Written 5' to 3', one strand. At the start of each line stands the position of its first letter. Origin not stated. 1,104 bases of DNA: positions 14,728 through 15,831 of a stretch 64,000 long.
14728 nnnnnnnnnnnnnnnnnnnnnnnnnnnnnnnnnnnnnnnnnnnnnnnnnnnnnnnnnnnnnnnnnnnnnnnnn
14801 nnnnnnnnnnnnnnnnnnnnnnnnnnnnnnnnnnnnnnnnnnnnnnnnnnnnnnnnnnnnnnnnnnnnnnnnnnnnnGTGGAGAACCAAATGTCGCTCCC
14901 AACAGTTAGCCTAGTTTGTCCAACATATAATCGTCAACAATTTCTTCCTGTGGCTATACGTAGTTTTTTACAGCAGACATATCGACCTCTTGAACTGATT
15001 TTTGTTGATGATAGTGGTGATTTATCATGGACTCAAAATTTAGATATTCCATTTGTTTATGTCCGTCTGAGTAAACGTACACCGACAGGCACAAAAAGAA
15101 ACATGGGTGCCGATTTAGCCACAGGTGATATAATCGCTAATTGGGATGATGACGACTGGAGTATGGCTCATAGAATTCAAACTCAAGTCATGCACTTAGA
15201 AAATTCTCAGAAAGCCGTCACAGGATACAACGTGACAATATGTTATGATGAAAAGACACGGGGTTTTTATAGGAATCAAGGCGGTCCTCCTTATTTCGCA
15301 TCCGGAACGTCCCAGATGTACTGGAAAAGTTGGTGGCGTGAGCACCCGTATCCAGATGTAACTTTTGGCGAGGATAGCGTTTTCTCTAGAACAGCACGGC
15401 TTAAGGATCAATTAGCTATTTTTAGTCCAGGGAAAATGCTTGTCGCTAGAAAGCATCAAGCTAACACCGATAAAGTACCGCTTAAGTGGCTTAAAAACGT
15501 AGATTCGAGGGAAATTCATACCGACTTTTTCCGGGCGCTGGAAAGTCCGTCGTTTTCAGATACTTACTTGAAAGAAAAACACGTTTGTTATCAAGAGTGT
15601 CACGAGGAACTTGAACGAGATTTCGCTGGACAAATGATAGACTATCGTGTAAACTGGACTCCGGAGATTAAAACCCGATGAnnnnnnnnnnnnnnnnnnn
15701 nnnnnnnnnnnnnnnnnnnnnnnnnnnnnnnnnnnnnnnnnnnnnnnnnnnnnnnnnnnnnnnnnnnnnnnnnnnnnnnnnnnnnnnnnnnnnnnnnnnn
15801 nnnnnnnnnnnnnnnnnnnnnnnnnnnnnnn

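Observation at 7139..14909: Phage carries both GT11 (alpha1,2) and GT10 (alpha1,3/4) fucosyltransferase-like enzymes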

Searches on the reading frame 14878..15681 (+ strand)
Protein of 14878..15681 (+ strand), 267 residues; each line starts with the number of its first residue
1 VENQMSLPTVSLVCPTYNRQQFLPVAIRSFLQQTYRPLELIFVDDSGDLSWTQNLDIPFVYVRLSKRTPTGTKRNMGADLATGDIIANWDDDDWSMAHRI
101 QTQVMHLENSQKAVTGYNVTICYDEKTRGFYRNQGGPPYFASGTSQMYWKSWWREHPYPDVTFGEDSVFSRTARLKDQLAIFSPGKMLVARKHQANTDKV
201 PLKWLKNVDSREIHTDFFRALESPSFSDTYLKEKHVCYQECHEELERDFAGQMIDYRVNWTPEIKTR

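Call 5: search_protein_families(library=pfam, proteins=[window:14878-15681:+], max_evalue=0.1)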
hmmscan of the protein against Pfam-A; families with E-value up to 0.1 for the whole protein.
window:14878-15681:+ (267 aa): 2 families
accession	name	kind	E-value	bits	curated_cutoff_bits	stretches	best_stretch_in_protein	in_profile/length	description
PF00535.33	Glycos_transf_2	-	2.9e-21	76.6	23.3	1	11-135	1-131/168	Glycosyl transferase family 2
PF13641.12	Glyco_tranf_2_3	-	0.0028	18.1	27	1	8-115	1-120/230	Glycosyltransferase like family 2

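Call 7: search_protein_families(library=ncbifam, proteins=[window:14878-15681:+], max_evalue=0.01)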
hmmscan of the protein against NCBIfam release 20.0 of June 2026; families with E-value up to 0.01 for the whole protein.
window:14878-15681:+ (267 aa): 14 families
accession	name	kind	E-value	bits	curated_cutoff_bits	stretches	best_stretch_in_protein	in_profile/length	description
NF047683.1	TeichurnBiosyTuaG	equivalog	3.7e-11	43.2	400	1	7-118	5-124/252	teichuronic acid biosynthesis protein TuaG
NF050050.1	ProtGlycPglI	equivalog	4.8e-11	42.6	500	1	8-116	2-117/306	GalNAc(5)-diNAcBac-PP-undecaprenol beta-1,3-glucosyltransferase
NF053739.1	GlytfEpsEBac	equivalog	5.2e-11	42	450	1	8-130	1-131/265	glycosyltransferase EpsE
NF007453.0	PRK10018.1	equivalog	2.4e-10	40.5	382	1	8-114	6-119/280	colanic acid biosynthesis glycosyltransferase WcaA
TIGR04017.1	WcaA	equivalog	4.8e-10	39.5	495.75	1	7-121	4-125/279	colanic acid biosynthesis glycosyltransferase WcaA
NF007482.0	PRK10073.1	equivalog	9.2e-10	38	423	1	6-127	4-130/334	glycosyltransferase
TIGR03965.1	mycofact_glyco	equivalog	1e-07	31.2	280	1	6-119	72-191/467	mycofactocin biosynthesis glycosyltransferase MftF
NF041394.1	GtaseAglG_Halo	equivalog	1.6e-07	30.9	440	1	10-117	3-118/304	glucosyl-dolichyl phosphate glucuronosyltransferase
NF041875.1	EPS_EpsD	equivalog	2.1e-07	30.7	370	1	10-114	1-111/325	exopolysaccharide biosynthesis glycosyltransferase EpsD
NF038299.1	EPS_HpsN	equivalog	2e-05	23.7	425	1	8-93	1-92/317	hormogonium polysaccharide biosynthesis glycosyltransferase HpsN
TIGR03937.1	PgaC_IcaA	equivalog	0.00031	19.8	422.3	1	4-116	41-161/407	poly-beta-1,6-N-acetyl-D-glucosamine synthase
TIGR04283.1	glyco_like_mftF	equivalog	0.0021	17.7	182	0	10-88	1-78/221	TIGR04283 family arsenosugar biosynthesis glycosyltransferase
TIGR03469.1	HpnB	hypoth_equivalog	0.0028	16.8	379.25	1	5-47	41-84/386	hopene-associated glycosyltransferase HpnB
TIGR04440.1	glyco_TIGR04440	domain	0.005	16.6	70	1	10-130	2-129/215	TIGR00180 family glycosyltransferase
